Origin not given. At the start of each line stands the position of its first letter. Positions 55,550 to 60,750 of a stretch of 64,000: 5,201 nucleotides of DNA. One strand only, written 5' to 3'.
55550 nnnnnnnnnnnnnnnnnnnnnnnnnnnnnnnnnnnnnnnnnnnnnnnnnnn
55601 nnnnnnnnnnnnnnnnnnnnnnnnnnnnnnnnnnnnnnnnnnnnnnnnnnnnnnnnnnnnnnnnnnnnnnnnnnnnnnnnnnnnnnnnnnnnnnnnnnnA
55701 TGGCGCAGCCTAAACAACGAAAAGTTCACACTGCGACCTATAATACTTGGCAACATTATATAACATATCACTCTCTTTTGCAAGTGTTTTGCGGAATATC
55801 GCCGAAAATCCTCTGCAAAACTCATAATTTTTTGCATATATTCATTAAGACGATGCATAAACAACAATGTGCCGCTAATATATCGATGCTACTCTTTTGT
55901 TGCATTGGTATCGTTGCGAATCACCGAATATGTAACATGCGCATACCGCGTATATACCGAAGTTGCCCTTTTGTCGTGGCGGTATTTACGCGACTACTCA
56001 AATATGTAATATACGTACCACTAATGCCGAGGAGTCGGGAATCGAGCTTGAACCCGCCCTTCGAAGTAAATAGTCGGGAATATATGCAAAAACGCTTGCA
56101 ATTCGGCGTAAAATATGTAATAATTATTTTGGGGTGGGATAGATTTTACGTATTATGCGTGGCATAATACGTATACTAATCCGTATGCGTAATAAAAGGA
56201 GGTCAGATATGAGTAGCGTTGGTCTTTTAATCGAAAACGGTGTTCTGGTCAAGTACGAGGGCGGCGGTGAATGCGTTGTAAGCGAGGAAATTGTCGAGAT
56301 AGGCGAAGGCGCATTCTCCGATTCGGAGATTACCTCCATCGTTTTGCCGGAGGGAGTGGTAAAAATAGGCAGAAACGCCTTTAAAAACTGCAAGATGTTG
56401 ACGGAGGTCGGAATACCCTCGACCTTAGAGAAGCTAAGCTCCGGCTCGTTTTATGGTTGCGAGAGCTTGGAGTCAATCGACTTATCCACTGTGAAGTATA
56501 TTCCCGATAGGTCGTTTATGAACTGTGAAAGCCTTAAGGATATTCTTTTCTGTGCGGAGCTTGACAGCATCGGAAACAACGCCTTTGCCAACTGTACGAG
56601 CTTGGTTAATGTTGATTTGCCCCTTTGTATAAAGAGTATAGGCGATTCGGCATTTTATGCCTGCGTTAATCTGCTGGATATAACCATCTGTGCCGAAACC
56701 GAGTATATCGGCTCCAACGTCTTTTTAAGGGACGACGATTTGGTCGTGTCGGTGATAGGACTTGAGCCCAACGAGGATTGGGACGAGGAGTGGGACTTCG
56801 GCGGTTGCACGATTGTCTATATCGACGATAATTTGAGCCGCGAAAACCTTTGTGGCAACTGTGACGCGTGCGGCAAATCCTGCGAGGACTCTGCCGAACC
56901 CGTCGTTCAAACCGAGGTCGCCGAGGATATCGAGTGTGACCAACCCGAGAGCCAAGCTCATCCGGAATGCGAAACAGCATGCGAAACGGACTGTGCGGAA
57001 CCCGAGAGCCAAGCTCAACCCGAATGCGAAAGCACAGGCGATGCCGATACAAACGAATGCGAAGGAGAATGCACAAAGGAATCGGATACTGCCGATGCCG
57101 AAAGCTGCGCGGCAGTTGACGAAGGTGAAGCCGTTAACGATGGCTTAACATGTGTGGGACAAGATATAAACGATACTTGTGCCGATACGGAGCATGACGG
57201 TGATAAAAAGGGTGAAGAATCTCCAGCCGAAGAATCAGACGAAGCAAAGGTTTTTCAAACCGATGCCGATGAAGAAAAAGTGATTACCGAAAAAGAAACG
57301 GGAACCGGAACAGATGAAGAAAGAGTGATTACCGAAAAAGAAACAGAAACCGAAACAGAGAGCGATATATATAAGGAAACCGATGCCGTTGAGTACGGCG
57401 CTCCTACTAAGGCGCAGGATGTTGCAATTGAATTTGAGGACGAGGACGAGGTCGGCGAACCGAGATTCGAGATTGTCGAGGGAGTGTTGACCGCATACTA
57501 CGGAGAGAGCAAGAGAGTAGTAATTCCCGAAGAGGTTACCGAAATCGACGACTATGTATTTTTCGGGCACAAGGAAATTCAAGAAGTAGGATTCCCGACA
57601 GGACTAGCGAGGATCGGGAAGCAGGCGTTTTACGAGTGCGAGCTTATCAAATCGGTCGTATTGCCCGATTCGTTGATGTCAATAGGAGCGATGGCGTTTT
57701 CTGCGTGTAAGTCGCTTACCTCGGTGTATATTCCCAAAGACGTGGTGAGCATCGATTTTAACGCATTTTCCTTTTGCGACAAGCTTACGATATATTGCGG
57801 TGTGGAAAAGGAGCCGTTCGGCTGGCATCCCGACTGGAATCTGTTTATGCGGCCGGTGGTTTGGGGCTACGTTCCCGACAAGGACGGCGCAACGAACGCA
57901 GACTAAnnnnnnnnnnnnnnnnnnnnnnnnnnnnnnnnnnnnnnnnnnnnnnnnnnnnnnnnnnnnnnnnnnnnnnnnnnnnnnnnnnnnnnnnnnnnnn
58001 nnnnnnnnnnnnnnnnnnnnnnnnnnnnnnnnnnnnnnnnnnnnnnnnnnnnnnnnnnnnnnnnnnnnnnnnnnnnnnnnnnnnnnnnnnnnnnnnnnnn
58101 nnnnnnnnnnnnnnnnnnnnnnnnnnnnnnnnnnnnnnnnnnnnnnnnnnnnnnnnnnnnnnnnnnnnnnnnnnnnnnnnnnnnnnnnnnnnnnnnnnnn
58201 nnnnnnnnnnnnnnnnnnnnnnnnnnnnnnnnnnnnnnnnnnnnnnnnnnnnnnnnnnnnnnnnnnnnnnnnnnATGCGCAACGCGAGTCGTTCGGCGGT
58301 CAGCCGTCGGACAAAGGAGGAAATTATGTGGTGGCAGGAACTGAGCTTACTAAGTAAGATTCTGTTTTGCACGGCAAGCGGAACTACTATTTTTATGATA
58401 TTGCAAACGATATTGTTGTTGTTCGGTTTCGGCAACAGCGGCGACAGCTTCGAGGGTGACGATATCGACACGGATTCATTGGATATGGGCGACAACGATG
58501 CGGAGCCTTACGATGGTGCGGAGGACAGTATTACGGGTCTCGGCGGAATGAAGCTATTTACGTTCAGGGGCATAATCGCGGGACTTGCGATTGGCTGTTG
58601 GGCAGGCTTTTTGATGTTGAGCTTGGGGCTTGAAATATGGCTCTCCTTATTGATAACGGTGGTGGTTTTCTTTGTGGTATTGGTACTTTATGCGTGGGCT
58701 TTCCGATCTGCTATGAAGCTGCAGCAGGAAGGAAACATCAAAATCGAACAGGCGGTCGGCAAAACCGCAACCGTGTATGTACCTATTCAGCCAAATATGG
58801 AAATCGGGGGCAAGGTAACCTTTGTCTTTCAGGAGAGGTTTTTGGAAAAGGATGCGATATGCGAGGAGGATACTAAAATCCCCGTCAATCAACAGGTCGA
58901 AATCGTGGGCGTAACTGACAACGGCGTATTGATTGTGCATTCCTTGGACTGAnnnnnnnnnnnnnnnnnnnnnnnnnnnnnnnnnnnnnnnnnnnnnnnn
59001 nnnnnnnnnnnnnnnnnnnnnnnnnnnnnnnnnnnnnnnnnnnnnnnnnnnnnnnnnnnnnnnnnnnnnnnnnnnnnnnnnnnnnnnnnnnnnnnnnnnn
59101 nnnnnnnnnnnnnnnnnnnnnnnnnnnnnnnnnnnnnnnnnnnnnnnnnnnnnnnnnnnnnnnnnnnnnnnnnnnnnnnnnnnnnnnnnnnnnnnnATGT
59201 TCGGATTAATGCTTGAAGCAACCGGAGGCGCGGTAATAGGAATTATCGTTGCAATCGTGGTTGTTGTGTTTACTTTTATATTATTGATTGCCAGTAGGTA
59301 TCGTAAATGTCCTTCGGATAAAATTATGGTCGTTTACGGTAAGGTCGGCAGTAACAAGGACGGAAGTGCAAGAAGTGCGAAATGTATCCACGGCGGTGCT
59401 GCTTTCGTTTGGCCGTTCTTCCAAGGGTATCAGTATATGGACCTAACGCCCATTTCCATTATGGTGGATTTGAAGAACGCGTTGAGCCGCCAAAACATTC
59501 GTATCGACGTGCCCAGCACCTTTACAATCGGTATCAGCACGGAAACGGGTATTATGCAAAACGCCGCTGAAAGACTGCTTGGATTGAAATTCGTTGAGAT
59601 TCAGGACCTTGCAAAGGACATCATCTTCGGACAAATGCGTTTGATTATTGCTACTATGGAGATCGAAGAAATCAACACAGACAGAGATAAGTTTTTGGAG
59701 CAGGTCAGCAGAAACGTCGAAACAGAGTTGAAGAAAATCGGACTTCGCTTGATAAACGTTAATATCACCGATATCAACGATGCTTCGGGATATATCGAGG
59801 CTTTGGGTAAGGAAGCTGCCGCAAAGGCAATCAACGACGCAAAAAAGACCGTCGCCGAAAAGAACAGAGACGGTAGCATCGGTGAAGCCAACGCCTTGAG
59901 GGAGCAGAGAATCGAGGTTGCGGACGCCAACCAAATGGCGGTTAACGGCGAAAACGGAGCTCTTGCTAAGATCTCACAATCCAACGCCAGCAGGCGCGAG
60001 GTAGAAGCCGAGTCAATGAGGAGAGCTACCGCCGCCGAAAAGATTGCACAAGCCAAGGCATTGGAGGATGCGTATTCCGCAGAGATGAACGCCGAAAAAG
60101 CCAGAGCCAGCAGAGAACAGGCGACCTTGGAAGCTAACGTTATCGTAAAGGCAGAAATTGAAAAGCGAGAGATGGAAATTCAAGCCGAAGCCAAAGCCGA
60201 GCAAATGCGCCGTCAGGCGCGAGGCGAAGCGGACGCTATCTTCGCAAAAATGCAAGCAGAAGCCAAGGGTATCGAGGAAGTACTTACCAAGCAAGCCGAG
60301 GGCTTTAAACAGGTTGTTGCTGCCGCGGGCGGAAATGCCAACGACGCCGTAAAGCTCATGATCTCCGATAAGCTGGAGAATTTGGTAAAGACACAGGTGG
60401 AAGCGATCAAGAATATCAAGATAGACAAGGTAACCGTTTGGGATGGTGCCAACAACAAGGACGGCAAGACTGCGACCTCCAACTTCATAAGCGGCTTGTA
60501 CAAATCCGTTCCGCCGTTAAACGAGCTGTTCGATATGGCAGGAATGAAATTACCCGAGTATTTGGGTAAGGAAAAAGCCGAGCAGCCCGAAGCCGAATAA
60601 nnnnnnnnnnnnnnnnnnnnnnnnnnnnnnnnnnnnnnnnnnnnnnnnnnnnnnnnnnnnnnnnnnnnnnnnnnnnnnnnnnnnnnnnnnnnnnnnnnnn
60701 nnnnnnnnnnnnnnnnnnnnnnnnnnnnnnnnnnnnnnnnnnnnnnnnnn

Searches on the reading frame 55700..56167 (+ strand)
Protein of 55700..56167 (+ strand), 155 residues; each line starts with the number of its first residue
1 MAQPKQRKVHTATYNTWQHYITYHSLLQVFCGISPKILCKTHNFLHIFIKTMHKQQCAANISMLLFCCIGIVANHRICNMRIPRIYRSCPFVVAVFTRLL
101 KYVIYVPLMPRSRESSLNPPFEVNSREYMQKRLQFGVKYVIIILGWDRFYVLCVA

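Call 9: search_protein_families(library=pfam, proteins=[window:55700-56167:+], max_evalue=0.001)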
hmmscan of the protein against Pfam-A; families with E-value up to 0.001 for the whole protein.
window:55700-56167:+ (155 aa): 0 families

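Call 20: search_protein_families(library=padloc, proteins=[window:55700-56167:+], max_evalue=0.1)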
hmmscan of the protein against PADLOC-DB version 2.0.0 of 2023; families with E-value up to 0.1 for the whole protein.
window:55700-56167:+ (155 aa): 0 families

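Call 21: search_protein_families(library=phrogs, proteins=[window:55700-56167:+], max_evalue=0.1)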
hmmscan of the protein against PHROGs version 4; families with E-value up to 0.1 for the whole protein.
window:55700-56167:+ (155 aa): 0 families

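Call 78: search_protein_families(library=pfam, proteins=[window:55700-56167:+], max_evalue=1)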
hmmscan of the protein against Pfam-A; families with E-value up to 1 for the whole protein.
window:55700-56167:+ (155 aa): 1 family
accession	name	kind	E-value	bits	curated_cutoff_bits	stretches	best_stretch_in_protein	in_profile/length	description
PF03602.21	Cons_hypoth95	-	0.26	11.4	24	1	4-32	23-51/182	Conserved hypothetical protein 95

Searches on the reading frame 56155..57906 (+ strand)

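Call 9: search_protein_families(library=pfam, proteins=[window:56155-57906:+], max_evalue=0.001)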
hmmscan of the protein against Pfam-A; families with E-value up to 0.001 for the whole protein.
window:56155-57906:+ (583 aa): 2 families
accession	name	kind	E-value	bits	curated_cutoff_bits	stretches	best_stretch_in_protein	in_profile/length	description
PF13306.12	LRR_5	-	2.2e-71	238.1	27.7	3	48-156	2-109/127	BspA type Leucine rich repeat region (6 copies)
PF13855.12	LRR_8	-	3.3e-05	24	27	0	91-128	13-52/61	Leucine rich repeat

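Call 20: search_protein_families(library=padloc, proteins=[window:56155-57906:+], max_evalue=0.1)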
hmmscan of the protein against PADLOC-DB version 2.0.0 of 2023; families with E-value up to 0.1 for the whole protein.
window:56155-57906:+ (583 aa): 0 families

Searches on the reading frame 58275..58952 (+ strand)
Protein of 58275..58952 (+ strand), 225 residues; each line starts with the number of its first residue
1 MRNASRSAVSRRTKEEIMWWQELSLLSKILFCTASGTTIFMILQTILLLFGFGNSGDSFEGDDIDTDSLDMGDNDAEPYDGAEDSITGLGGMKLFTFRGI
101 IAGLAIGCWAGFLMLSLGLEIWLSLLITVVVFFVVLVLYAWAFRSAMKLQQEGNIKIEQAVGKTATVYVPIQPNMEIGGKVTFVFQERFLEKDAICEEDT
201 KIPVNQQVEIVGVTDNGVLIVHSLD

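Call 9: search_protein_families(library=pfam, proteins=[window:58275-58952:+], max_evalue=0.001)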
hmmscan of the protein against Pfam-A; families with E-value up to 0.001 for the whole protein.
window:58275-58952:+ (225 aa): 0 families

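Call 20: search_protein_families(library=padloc, proteins=[window:58275-58952:+], max_evalue=0.1)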
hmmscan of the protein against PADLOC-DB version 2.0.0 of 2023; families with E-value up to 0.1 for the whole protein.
window:58275-58952:+ (225 aa): 0 families

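Call 21: search_protein_families(library=phrogs, proteins=[window:58275-58952:+], max_evalue=0.1)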
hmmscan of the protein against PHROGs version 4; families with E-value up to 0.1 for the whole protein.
window:58275-58952:+ (225 aa): 1 family
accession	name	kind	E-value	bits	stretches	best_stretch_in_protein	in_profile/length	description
phrog_14196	-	other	0.086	14.1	1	96-159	25-87/102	phosphohydrolase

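Call 78: search_protein_families(library=pfam, proteins=[window:58275-58952:+], max_evalue=1)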
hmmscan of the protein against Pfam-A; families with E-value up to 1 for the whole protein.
window:58275-58952:+ (225 aa): 10 families
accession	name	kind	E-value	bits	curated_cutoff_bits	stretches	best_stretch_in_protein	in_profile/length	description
PF07332.16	Phage_holin_3_6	-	0.0028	18.1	28.4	1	90-149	35-96/116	Putative Actinobacterial Holin-X, holin superfamily III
PF00344.25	SecY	-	0.014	15.2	32.2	1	87-175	93-176/306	SecY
PF13858.11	DUF4199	-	0.027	15.3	32.3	1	99-169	3-75/165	Protein of unknown function (DUF4199)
PF01957.25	NfeD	-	0.028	15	29.1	1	193-216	29-51/57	NfeD-like C-terminal, partner-binding domain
PF12698.13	ABC2_membrane_3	-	0.032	13.8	31.6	1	25-139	207-290/347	ABC-2 family transporter protein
PF20990.2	DUF2207_C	-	0.034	14.3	33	1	92-156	138-199/247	Predicted membrane protein (DUF2207) C-terminal domain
PF10112.14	Halogen_Hydrol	-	0.038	14.4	29.8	1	97-147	2-52/191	5-bromo-4-chloroindolyl phosphate hydrolysis protein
PF14899.11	DUF4492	-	0.14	12.5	27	1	111-140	10-39/63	Domain of unknown function (DUF4492)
PF07916.16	TraG_N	-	0.15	11.5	36.1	1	86-159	21-87/462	TraG-like protein, N-terminal region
PF15183.11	MRAP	-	0.17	12.3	27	1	119-145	40-66/89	Melanocortin-2 receptor accessory protein family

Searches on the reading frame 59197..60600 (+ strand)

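Call 9: search_protein_families(library=pfam, proteins=[window:59197-60600:+], max_evalue=0.001)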
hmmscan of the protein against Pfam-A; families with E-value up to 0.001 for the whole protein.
window:59197-60600:+ (467 aa): 1 family
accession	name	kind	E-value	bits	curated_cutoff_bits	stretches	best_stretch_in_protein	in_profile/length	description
PF01145.31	Band_7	-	7.3e-26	91.7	23.6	1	43-223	8-175/176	SPFH domain / Band 7 family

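Call 20: search_protein_families(library=padloc, proteins=[window:59197-60600:+], max_evalue=0.1)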
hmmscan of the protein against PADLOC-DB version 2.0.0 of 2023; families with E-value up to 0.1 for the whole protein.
window:59197-60600:+ (467 aa): 0 families
